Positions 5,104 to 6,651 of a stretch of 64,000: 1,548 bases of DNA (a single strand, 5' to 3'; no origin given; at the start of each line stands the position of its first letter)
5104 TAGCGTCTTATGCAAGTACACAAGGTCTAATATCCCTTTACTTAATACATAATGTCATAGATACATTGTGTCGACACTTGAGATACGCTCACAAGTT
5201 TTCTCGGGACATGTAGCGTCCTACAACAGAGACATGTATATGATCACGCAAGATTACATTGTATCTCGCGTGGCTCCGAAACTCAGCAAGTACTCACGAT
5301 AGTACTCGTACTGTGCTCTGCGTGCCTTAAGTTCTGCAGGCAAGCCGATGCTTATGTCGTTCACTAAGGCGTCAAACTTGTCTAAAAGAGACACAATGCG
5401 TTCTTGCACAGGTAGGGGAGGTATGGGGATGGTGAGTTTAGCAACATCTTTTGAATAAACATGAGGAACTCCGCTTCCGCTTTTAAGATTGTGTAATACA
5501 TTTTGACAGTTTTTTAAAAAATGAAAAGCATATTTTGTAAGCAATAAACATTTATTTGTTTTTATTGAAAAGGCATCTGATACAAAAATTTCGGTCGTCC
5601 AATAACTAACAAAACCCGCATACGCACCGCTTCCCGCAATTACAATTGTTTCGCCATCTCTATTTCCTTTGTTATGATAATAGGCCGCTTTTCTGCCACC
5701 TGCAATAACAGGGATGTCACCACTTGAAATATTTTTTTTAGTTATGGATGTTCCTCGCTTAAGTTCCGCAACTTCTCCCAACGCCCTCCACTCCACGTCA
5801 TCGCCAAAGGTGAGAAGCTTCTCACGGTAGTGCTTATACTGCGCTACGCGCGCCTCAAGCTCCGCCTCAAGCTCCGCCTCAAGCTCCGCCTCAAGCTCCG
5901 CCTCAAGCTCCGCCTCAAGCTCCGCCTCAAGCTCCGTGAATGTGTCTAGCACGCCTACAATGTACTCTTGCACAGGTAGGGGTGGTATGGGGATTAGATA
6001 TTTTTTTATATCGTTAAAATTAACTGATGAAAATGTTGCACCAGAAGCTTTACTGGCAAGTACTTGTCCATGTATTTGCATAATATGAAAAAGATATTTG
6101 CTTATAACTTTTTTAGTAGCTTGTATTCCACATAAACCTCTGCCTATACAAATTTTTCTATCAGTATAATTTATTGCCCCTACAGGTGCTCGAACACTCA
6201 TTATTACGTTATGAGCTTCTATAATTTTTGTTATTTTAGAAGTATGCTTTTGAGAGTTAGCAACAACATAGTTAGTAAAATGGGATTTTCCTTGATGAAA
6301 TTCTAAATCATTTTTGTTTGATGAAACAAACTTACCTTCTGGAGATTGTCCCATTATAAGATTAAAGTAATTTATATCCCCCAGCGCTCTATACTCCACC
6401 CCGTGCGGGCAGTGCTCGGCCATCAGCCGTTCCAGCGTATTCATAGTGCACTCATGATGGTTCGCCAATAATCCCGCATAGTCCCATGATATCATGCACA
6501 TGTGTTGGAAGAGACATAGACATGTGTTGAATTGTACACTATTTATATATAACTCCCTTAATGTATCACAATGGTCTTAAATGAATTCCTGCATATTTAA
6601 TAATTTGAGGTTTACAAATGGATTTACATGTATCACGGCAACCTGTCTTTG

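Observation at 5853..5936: In-frame 12-bp tandem array (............)x7 encoding (ELEA)7 in the central spacer of hsdS copy 1, versus x2 in copy 2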

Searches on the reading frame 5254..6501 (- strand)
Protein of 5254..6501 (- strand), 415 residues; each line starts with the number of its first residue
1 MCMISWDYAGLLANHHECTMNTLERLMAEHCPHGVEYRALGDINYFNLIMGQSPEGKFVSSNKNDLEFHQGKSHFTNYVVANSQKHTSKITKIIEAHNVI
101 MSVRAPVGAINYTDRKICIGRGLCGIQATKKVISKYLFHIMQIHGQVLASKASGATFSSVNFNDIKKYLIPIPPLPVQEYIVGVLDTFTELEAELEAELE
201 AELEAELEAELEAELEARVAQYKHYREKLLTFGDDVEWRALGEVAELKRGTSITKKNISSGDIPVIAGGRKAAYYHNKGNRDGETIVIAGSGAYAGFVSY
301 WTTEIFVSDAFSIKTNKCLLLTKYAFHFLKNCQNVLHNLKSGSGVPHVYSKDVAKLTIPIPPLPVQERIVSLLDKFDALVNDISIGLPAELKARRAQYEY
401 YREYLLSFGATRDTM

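Call 7: search_protein_families(library=pfam, proteins=[window:5254-6501:-])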
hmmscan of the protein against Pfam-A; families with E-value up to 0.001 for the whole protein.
window:5254-6501:- (415 aa): 1 family
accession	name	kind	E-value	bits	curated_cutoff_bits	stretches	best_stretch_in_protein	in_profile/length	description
PF01420.25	Methylase_S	-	7e-45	153.7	22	2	234-392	2-167/168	Type I restriction modification DNA specificity domain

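Call 11: find_homologous_proteins(query=window:5254-6501:-, max_evalue=1e-10)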
Query window:5254-6501:- (415 aa): 7934 proteins with E <= 1e-10 among 8000 candidates; the best 120 are listed.
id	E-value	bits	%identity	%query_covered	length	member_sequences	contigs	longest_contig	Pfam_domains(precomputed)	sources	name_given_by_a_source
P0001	1.6e-145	504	86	42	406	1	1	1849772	PF01420.26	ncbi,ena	-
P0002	4.9e-127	443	42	75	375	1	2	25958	PF01420.26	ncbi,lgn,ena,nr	ncbi:restriction endonuclease subunit S [Escherichia coli]|nr:restriction endonuclease subunit S [Es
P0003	7.4e-127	442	42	75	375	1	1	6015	PF01420.26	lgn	-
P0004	7.9e-127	442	42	75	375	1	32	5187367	PF01420.26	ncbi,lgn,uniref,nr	ncbi:restriction endonuclease subunit S [Escherichia coli]|uniref:restriction endonuclease subunit S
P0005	1.7e-126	441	42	75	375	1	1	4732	PF01420.26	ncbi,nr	ncbi:restriction endonuclease subunit S [Escherichia coli]|nr:restriction endonuclease subunit S [Es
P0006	2.1e-126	441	42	75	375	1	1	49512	PF01420.26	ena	-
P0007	3.7e-126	440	42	75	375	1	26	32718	PF01420.26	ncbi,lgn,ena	ncbi:TPA: restriction endonuclease subunit S [Klebsiella michiganensis]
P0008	4.0e-126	440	39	95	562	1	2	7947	PF01420.26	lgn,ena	-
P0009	7.1e-126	439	42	75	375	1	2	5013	PF01420.26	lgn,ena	-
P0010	2.4e-124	434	42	75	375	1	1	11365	PF01420.26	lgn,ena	-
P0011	6.3e-124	432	53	94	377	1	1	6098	PF01420.26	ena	-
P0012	1.6e-118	415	55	42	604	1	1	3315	PF01420.26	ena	-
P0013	7.2e-118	412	43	94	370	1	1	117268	PF01420.26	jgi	jgi:type I restriction enzyme S subunit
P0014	2.3e-117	411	42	75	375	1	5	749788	PF01420.26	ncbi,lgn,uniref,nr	ncbi:restriction endonuclease subunit S [Yersinia enterocolitica]|uniref:restriction endonuclease su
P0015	1.5e-116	408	41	75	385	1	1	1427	PF01420.26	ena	-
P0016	2.9e-111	391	39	74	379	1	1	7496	PF01420.26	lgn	-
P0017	1.1e-109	385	58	42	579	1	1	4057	PF01420.26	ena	-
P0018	1.7e-109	385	58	42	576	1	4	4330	PF01420.26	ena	-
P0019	5.8e-109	383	55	42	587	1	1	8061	PF01420.26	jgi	-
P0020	1.5e-108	382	57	42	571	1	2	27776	PF01420.26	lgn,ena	-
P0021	3.4e-108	381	57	42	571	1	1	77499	PF01420.26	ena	-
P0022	1.9e-107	378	57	42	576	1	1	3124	PF01420.26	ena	-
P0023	3.0e-107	377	58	42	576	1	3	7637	PF01420.26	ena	-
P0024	3.2e-107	377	56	42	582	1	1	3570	PF01420.26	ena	-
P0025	3.6e-107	377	58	44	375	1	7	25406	PF01420.26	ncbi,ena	-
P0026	5.8e-107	377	56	42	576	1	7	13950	PF01420.26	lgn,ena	-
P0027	7.7e-107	376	58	42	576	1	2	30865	PF01420.26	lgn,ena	-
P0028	7.7e-107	376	58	42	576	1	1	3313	PF01420.26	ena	-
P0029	1.4e-106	375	56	42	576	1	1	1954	PF01420.26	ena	-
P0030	1.8e-106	375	56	42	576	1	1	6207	PF01420.26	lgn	-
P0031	3.0e-106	374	57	42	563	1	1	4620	PF01420.26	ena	-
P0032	3.1e-106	374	56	42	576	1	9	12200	PF01420.26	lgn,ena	-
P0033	3.8e-106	374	56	42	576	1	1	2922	PF01420.26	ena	-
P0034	5.1e-106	373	56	42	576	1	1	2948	PF01420.26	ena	-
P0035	5.5e-106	373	56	42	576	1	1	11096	PF01420.26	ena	-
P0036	1.2e-105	372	56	42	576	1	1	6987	PF01420.26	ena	-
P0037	2.4e-105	371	56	42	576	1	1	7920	PF01420.26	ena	-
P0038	2.4e-105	371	56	42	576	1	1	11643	PF01420.26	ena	-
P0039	2.6e-105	371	58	42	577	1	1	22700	PF01420.26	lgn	-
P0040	2.9e-105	371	42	75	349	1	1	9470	PF01420.26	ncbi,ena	-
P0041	6.4e-105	370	55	42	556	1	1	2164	PF01420.26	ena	-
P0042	3.3e-103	364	36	94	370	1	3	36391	PF01420.26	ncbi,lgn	-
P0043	9.6e-103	363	56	42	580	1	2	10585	PF01420.26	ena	-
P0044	1.0e-102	363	56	42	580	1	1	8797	PF01420.26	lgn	-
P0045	1.1e-102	362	56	42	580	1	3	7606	PF01420.26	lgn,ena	-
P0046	1.4e-102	362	56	42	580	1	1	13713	PF01420.26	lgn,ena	-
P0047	2.1e-102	361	38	86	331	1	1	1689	PF01420.26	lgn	-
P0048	2.4e-102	361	52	67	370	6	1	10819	PF01420.26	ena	-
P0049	6.9e-102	360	38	94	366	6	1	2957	PF01420.26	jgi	jgi:type I restriction enzyme S subunit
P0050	7.0e-102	360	57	42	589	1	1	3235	PF01420.26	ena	-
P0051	7.9e-102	360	56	42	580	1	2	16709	PF01420.26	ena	-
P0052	2.1e-101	358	57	42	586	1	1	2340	PF01420.26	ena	-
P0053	2.2e-101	358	57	42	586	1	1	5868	PF01420.26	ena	-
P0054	2.3e-101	358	57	42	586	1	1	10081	PF01420.26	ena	-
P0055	3.0e-101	358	55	45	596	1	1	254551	PF01420.26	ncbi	-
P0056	3.8e-101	357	57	42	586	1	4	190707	PF01420.26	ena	-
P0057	7.9e-101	356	53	42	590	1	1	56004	PF01420.26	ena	-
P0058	8.2e-101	356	57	42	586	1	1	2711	PF01420.26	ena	-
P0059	8.3e-101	356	57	42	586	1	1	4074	PF01420.26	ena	-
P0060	2.2e-100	355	57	42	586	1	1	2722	PF01420.26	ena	-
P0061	3.0e-100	354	57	42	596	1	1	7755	PF01420.26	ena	-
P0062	3.1e-100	354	57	42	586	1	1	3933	PF01420.26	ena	-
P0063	3.2e-100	354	57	42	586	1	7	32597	PF01420.26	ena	-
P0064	5.1e-100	354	57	42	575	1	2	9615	PF01420.26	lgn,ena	-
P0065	5.1e-100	354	57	42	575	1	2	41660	PF01420.26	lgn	-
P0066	1.7e-99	352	58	44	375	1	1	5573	PF01420.26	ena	-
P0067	2.1e-99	352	59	44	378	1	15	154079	PF01420.26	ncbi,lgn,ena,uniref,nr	ncbi:restriction endonuclease subunit S [Escherichia coli]|uniref:restriction endonuclease subunit S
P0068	2.4e-99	351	59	44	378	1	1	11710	PF01420.26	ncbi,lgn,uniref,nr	ncbi:restriction endonuclease subunit S [Escherichia coli]|uniref:restriction endonuclease subunit S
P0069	3.0e-99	351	37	94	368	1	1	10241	PF01420.26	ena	-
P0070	4.0e-99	351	59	44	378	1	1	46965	PF01420.26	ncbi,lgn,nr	ncbi:restriction endonuclease subunit S [Escherichia coli]|nr:restriction endonuclease subunit S [Es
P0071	4.3e-99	351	57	44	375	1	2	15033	PF01420.26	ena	-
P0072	1.1e-98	349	54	44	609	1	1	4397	PF01420.26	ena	-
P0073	1.8e-98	349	59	44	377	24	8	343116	PF01420.26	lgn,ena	-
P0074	2.2e-98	348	60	43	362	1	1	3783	PF01420.26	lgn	-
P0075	5.5e-98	347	57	42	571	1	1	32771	PF01420.26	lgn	-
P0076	1.8e-97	345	49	73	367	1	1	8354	PF01420.26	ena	-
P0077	2.7e-97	345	57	44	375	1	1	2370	PF01420.26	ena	-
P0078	4.6e-97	344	58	44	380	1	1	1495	PF01420.26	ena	-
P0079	8.6e-97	343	61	44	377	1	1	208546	PF01420.26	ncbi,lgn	ncbi:TPA: restriction endonuclease subunit S [Morganella morganii]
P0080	1.1e-96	343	58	44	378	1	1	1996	PF01420.26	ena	-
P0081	1.4e-96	342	57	44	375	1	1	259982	PF01420.26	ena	-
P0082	2.6e-96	341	58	44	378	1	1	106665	PF01420.26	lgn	-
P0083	2.9e-96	341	58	42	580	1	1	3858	PF01420.26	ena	-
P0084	7.0e-96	340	57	44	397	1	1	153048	PF01420.26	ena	-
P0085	7.5e-96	340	57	42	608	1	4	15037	PF01420.26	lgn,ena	-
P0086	1.5e-95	339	34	94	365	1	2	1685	PF01420.26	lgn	-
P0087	1.6e-95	339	55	42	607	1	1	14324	PF01420.26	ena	-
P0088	2.2e-95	338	55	45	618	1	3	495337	PF01420.26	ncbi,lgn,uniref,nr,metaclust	ncbi:restriction endonuclease subunit S [Streptococcus suis]|uniref:restriction endonuclease subunit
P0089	2.5e-95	338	69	41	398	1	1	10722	PF01420.26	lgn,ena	-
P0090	4.3e-95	337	62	43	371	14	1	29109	PF01420.26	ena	-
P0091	9.0e-95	336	57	42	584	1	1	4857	PF01420.26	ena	-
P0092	1.3e-94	336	57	42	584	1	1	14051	PF01420.26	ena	-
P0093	2.3e-94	335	61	44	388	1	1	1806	PF01420.26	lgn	-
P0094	2.9e-94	335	56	42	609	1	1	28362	PF01420.26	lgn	-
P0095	4.4e-94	334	57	42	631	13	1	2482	PF01420.26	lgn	-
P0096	4.4e-94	334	56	44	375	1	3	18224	PF01420.26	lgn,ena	-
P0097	6.2e-94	334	58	44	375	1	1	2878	PF01420.26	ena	-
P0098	6.2e-94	334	57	44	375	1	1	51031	PF01420.26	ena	-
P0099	8.3e-94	333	57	44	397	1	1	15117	PF01420.26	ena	-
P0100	9.4e-94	333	59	45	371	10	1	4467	PF01420.26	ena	-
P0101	1.1e-93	333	43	94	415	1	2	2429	PF01420.26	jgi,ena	-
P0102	1.2e-93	333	57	42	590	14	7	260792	PF01420.26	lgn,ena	-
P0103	1.4e-93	332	58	44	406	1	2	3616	PF01420.26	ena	-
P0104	1.5e-93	332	34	94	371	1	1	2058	PF01420.26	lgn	-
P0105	1.6e-93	332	57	42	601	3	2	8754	PF01420.26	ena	-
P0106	1.6e-93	332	58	44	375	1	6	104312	PF01420.26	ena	-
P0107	2.0e-93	332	58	44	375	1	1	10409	PF01420.26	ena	-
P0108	2.2e-93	332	58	44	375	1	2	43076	PF01420.26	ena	-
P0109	2.3e-93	332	55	42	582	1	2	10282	PF01420.26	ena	-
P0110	2.5e-93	332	61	42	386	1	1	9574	PF01420.26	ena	-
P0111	4.5e-93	331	57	44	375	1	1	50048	PF01420.26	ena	-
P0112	5.5e-93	330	56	44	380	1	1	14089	PF01420.26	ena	-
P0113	5.7e-93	330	57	44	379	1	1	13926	PF01420.26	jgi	-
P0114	5.8e-93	330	57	44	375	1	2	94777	PF01420.26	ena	-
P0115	5.9e-93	330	58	42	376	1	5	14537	PF01420.26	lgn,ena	-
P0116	6.9e-93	330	66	41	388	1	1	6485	PF01420.26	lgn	-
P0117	7.2e-93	330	58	44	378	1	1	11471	PF01420.26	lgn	-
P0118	7.8e-93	330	60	44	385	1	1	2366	PF01420.26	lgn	-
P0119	8.1e-93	330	57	44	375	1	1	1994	PF01420.26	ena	-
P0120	8.6e-93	330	55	42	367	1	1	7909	PF01420.26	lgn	-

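Call 13: find_encoding_contigs(protein=P0001, flank=10000, max_places=6)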
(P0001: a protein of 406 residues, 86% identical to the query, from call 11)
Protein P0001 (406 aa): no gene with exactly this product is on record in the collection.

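Call 14: find_encoding_contigs(protein=window:5254-6501:-, flank=10000, max_places=6)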
Protein window:5254-6501:- (415 aa): no gene with exactly this product is on record in the collection.

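Call 15: list_cluster_members(proteins=[P0001, window:5257-6495:-, window:5257-6444:-])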
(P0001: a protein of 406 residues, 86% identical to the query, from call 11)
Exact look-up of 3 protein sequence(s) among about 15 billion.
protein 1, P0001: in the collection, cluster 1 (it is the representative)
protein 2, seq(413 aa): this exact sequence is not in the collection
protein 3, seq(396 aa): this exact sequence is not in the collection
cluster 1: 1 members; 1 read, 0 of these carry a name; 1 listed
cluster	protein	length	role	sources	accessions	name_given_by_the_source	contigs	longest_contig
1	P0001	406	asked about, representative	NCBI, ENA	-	-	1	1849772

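Call 61: search_solved_structures(query=window:5254-6444:-, max_evalue=0.00001, show_alignments=1)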
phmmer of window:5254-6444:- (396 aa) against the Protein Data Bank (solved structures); distinct sequences matched with E-value up to 0.00001: 5.
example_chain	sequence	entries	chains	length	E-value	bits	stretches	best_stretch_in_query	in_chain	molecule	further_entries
5ybb_D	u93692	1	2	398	6.3e-32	114.5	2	13-192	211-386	Restriction endonuclease S subunits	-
3okg_A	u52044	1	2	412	7.3e-32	114.3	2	13-192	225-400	Restriction endonuclease S subunits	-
7bst_A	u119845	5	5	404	2.9e-31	112.3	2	301-390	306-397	Type-1 restriction enzyme EcoR124II specificity protein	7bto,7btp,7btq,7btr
1yf2_A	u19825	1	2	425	1.2e-11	47.8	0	74-184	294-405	Type I restriction-modification enzyme, S subunit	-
7eew_A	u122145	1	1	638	4.1e-06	29.5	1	217-350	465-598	Type I restriction-modification system methyltransferase subunit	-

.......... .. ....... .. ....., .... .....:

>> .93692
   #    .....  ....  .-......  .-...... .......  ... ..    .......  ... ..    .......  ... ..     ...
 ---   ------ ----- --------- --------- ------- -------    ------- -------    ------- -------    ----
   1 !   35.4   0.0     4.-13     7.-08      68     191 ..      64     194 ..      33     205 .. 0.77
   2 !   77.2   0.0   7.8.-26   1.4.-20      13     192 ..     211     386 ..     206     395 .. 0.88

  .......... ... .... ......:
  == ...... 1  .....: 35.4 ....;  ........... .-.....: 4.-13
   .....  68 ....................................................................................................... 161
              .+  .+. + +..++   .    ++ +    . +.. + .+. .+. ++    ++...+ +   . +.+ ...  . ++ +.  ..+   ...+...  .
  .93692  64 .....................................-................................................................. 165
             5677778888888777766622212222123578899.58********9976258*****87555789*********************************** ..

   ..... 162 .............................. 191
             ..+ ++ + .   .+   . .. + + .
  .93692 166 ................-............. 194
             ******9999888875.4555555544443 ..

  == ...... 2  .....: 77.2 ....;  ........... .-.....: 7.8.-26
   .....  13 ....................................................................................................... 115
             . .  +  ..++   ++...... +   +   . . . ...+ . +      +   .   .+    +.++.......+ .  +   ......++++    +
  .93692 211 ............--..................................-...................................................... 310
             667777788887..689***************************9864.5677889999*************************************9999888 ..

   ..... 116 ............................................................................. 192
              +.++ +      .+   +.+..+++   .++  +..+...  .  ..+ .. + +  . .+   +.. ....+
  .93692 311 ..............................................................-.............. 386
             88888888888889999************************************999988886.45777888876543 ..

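Call 67: predict_structure(alignment_id=A2)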
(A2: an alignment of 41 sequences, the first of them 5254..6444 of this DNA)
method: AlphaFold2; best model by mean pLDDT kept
length: 396 residues; sequences in the alignment: 41
mean_pLDDT: 83.2   pTM: 0.51
mean pLDDT of the five models: 83.2, 80.5, 77.9, 77.3, 76.5
residues with pLDDT >= 90: 161; 70-90: 170; 50-70: 57; < 50: 8
segments of 3 or more residues with pLDDT < 50: 391-396
pLDDT, mean of each block of 10 residues (from residue 1): 79 89 95 75 76 62 67 86 85 89 92 94 86 75 90 93 86 83 75 73 79 85 96 78 89 89 94 92 94 94 95 91 86 95 90 80 64 66 57 46
secondary structure, 60 per line:
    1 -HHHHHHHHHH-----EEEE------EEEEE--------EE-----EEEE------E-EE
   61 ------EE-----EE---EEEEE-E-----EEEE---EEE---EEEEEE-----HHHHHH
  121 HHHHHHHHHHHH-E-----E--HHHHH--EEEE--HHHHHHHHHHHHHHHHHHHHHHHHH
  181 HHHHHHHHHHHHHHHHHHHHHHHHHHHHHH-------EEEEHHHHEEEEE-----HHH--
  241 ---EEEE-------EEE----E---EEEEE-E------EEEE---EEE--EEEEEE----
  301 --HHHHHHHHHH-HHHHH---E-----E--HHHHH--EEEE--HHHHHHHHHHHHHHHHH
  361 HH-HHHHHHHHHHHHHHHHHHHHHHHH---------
elements in order: H2-11 E17-20 E27-31 E47-50 E79-83 E91-94 E98-100 E104-109 H115-132 H143-147 E150-153 H156-210 E218-221 H222-225 E226-230 E244-247 E255-257 E266-270 E279-282 E286-288 E291-296 H303-312 H314-318 H331-335 E338-341 H344-362 H364-387

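Call 71: fold_search(model_id=the predicted structure, library=pdb)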
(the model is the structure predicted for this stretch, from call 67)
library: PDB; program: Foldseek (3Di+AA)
matches with E <= 10: 138; with E <= 0.001: 15
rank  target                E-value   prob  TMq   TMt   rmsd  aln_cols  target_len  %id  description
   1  1ydx                  1.2e-21  1.00  0.38  0.40  22.9       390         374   18  Crystal structure of Type-I restriction-modification system S subunit from M. genitalium (released 2005-08-23)
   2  1yf2_A                1.4e-18  1.00  0.37  0.35  21.8       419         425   18  Three-dimensional structure of DNA sequence specificity (S) subunit of a type I restriction-modification enzyme and it (released 2005-02-15)
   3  5ybb_D                4.3e-16  1.00  0.37  0.37  18.2       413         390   20  Structural basis underlying complex assembly andconformational transition of the type I R-M system (released 2017-11-29)
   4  7vru_C                7.4e-16  1.00  0.38  0.41  21.9       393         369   12  Crystal structure of PacII_M1M2S-DNA-SAH complex (released 2022-11-30)
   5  7vs4_C                1.3e-15  1.00  0.39  0.41  21.6       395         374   12  Crystal structure of PacII_M1M2S-DNA(m6A)-SAH complex (released 2022-11-30)
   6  3okg_B                3.3e-15  1.00  0.35  0.36  17.3       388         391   21  Crystal structure of HsdS subunit from Thermoanaerobacter tengcongensis (released 2011-05-25)
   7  2y7c_A                6.4e-15  1.00  0.37  0.32  20.0       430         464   16  Atomic model of the Ocr-bound methylase complex from the Type I restriction-modification enzyme EcoKI (M2S1). Based on (released 2011-02-09)
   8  3okg_A                8.1e-15  1.00  0.36  0.36  17.2       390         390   20  Crystal structure of HsdS subunit from Thermoanaerobacter tengcongensis (released 2011-05-25)
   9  7bst_A                5.6e-13  1.00  0.39  0.40  21.4       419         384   23  EcoR124I-Ocr in the Intermediate State (released 2020-05-27)
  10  8w0p_C                4.4e-11  1.00  0.31  0.26  23.7       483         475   13  BsaXI -- Type IIB R-M system (released 2024-10-30)
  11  7eew_A                4.6e-10  1.00  0.35  0.24  15.9       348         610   14  Crystal structure of the intact MTase from Vibrio vulnificus YJ016 in complex with the DNA-mimicking Ocr protein and t (released 2022-03-23)
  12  8vsq_A                1.3e-07  1.00  0.30  0.56  11.0       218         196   19  Crystal structure of Esub1 (released 2025-01-08)
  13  8vsr_B                2.7e-07  1.00  0.31  0.61   7.8       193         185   19  Co-crystal structure of Prx with Esub1 (released 2024-12-25)
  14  8vsr_D                4.2e-07  1.00  0.31  0.62   7.8       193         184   19  Co-crystal structure of Prx with Esub1 (released 2024-12-25)
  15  3s1s                  4.3e-04  1.00  0.28  0.14   8.6       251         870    9  Characterization and crystal structure of the type IIG restriction endonuclease BpuSI (released 2011-07-13)
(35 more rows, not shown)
